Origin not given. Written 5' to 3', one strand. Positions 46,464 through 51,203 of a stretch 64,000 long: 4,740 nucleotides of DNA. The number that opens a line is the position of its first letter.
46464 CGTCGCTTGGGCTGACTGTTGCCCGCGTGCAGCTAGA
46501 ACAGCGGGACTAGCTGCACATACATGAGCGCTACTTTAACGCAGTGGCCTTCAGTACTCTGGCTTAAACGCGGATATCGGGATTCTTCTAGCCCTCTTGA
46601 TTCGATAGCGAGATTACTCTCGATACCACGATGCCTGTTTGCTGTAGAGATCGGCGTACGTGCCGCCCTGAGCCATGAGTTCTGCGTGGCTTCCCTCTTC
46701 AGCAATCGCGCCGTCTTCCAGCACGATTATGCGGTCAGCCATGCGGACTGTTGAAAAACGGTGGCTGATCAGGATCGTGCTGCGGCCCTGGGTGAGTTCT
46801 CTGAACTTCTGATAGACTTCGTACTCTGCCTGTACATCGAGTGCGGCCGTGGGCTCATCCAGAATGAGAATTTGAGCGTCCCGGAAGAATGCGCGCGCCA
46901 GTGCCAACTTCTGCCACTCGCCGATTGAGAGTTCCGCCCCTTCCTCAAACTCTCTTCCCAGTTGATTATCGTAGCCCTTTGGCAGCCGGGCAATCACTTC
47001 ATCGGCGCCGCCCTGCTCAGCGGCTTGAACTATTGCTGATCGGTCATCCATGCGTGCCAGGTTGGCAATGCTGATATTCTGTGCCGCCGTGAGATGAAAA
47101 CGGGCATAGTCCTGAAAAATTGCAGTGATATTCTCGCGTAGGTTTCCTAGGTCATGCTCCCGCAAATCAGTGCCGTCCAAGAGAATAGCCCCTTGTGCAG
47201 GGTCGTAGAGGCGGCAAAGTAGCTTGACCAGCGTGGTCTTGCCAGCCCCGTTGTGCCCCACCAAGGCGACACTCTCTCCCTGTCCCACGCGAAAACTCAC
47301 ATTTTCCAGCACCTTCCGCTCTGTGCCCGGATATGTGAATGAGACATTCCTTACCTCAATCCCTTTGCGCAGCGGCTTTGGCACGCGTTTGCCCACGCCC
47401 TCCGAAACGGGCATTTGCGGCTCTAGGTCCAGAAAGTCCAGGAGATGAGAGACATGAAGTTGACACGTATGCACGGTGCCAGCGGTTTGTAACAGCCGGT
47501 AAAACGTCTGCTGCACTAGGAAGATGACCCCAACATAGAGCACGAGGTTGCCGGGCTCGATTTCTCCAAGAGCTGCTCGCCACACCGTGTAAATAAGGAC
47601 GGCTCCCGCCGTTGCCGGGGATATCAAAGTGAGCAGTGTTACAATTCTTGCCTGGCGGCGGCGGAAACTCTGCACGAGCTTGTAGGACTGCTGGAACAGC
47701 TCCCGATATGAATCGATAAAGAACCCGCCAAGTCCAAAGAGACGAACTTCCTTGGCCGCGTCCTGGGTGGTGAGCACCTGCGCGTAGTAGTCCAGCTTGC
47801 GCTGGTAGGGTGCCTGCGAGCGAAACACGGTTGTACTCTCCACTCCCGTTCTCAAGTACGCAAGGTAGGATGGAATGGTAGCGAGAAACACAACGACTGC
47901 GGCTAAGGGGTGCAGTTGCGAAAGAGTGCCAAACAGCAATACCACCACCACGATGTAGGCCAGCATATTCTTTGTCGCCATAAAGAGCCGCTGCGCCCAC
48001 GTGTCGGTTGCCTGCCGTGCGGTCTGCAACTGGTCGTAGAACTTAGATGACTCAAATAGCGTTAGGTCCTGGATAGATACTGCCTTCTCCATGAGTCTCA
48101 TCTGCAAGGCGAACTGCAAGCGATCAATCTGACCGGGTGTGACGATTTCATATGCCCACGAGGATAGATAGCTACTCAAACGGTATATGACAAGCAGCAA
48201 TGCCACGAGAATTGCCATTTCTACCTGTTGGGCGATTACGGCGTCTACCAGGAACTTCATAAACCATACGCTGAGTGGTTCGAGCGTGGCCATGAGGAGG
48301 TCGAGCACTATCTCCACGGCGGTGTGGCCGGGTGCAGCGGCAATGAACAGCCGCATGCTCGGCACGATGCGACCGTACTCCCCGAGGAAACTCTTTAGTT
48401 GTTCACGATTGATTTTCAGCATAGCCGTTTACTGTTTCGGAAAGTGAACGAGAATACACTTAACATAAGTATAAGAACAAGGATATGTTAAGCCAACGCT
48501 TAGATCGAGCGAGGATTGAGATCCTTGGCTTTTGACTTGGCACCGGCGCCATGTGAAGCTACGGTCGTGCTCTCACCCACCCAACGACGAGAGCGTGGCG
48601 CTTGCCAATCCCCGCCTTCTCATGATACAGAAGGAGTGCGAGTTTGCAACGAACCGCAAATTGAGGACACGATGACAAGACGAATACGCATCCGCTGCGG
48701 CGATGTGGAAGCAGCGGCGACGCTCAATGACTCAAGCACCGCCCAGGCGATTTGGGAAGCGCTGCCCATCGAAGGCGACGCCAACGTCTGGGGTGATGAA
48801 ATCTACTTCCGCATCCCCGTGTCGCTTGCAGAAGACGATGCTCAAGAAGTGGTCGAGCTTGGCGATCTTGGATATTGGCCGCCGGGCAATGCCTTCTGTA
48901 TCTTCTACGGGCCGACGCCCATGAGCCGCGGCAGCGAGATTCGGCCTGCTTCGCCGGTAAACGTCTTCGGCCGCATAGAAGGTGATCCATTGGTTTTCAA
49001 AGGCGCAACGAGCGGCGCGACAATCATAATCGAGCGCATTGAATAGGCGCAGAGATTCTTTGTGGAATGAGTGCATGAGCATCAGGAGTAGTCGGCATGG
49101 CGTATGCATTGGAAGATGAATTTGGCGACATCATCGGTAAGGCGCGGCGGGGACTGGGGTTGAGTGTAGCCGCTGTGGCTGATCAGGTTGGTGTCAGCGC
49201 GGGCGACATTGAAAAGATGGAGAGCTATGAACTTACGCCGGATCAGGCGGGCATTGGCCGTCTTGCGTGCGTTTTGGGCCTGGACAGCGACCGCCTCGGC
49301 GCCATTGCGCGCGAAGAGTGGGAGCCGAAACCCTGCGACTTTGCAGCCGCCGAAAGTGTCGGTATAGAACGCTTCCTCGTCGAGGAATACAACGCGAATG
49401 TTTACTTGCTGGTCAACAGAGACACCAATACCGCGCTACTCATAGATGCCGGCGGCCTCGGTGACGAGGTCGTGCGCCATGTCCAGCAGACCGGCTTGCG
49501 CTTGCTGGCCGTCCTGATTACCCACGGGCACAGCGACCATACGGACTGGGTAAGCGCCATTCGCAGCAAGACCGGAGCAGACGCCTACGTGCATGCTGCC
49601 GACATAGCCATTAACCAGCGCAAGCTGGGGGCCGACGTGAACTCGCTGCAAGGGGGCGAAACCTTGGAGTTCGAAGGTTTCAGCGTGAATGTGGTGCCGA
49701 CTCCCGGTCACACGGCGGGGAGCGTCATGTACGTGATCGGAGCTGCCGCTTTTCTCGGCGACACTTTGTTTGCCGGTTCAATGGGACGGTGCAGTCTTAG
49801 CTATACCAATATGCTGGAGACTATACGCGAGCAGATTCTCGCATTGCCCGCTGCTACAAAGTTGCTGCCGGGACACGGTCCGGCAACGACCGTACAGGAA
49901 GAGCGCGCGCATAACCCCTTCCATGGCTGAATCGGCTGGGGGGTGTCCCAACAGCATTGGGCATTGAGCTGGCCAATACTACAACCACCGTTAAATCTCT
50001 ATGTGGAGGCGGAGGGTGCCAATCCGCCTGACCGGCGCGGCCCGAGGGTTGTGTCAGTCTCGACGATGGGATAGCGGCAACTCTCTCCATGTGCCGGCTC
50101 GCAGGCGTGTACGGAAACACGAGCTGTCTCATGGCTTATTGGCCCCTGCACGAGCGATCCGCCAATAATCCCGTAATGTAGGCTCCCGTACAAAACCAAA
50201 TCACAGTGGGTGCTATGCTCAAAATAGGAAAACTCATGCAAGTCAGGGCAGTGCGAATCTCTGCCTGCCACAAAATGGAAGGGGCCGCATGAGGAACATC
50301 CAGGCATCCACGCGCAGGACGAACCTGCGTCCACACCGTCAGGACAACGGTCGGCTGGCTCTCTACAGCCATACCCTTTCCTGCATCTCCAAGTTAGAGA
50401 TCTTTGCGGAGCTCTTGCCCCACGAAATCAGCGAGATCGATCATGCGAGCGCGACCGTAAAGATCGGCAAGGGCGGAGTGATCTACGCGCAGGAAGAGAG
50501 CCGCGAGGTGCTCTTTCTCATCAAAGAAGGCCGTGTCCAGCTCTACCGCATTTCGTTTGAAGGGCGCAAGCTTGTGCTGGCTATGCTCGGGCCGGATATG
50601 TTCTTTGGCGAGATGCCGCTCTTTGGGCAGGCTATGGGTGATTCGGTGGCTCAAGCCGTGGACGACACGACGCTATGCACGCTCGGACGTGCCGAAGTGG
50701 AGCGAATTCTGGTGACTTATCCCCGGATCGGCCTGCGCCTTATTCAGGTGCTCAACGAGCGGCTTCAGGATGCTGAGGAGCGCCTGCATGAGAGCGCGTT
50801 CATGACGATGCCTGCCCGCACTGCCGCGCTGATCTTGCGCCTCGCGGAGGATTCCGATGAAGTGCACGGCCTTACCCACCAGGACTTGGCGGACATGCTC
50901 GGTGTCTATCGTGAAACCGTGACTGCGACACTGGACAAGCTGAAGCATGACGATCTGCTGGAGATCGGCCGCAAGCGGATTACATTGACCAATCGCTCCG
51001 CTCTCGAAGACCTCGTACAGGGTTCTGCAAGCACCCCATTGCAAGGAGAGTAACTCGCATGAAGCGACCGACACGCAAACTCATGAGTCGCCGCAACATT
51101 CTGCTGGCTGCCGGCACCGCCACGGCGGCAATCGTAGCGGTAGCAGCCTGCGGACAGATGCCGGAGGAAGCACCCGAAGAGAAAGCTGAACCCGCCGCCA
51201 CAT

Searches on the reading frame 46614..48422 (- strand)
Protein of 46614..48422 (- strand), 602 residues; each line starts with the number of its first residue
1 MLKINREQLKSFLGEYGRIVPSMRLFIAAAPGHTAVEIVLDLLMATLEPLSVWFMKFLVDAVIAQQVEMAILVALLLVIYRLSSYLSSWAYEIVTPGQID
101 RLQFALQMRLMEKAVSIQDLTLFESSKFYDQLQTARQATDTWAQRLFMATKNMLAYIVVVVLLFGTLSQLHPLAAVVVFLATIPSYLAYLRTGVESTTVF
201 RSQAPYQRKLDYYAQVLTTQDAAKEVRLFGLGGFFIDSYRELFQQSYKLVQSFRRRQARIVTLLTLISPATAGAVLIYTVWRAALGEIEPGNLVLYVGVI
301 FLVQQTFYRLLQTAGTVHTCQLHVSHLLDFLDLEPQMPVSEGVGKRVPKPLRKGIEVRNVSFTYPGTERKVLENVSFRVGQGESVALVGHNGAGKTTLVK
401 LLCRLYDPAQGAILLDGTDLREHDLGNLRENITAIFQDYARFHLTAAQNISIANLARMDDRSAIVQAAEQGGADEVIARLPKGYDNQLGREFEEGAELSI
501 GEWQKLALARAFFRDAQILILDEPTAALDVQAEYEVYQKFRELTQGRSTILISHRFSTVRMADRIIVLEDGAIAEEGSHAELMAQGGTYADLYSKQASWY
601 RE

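Call 71: search_protein_families(library=pfam, proteins=[window:46614-48422:-], max_evalue=0.0001)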
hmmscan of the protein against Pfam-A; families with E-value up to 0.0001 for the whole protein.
window:46614-48422:- (602 aa): 3 families
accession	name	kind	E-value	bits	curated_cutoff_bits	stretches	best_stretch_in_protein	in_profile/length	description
PF00005.33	ABC_tran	-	6.8e-33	114.6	25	1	372-526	1-137/137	ABC transporter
PF13304.12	AAA_21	-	3.1e-08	34.5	27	0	497-553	237-297/304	AAA domain, putative AbiEii toxin, Type IV TA system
PF02463.25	SMC_N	-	3.7e-05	23.7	40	0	385-567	27-210/220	RecF/RecN/SMC N terminal domain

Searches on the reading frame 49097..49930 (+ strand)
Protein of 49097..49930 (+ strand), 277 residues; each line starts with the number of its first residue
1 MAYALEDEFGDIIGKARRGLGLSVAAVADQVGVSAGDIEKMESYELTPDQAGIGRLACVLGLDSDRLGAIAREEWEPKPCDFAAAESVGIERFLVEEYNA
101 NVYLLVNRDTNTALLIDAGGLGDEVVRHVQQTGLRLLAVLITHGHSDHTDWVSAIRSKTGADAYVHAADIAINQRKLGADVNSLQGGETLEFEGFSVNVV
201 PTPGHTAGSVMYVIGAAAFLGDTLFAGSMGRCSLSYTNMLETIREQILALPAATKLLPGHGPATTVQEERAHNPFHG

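Call 71: search_protein_families(library=pfam, proteins=[window:49097-49930:+], max_evalue=0.0001)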
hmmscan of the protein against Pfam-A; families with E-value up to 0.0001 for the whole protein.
window:49097-49930:+ (277 aa): 3 families
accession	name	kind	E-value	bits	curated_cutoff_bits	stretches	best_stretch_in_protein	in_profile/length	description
PF00753.33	Lactamase_B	-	1.5e-18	67.9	22.7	1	98-260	4-196/196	Metallo-beta-lactamase superfamily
PF12706.13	Lactamase_B_2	-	8e-05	22.8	27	0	134-223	29-143/200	Beta-lactamase superfamily domain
PF13560.12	HTH_31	-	8.9e-05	23.2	27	0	9-66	2-60/64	Helix-turn-helix domain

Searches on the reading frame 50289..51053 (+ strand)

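Call 71: search_protein_families(library=pfam, proteins=[window:50289-51053:+], max_evalue=0.0001)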
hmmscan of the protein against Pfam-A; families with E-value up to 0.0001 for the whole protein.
window:50289-51053:+ (254 aa): 3 families
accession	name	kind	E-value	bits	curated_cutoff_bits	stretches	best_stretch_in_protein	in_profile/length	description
PF13545.12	HTH_Crp_2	-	5.5e-16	58.7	27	1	176-242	1-70/70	Crp-like helix-turn-helix domain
PF00027.35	cNMP_binding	-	3.2e-15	56.3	27.5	1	58-143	3-88/89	Cyclic nucleotide-binding domain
PF00325.26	Crp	-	5.7e-05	23.2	21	0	195-223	3-31/32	Bacterial regulatory proteins, crp family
